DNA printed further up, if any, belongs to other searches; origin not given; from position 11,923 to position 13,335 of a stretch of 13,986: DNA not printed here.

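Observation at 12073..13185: Intronless trypsin-like serine peptidase with a non-canonical NSCSGGP catalytic serine motif and a 130-aa N-terminal extension, truncated by the gap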

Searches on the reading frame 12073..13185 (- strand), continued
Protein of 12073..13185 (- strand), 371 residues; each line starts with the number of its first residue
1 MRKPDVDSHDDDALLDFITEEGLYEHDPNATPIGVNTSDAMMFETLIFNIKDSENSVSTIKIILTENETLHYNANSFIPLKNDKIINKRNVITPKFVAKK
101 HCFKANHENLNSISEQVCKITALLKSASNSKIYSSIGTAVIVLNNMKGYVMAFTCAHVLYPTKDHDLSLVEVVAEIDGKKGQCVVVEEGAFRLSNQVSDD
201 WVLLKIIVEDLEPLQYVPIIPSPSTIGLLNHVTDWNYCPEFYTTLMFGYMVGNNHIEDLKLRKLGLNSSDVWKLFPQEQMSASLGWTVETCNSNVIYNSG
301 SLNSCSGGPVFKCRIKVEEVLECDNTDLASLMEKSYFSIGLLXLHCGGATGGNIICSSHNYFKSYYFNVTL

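Call 68: search_dna_similar(query=P0001, collection=phages, mode=protein, max_evalue=0.01)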
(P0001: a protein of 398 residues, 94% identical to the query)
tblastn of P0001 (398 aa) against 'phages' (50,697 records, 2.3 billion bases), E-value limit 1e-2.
No match.
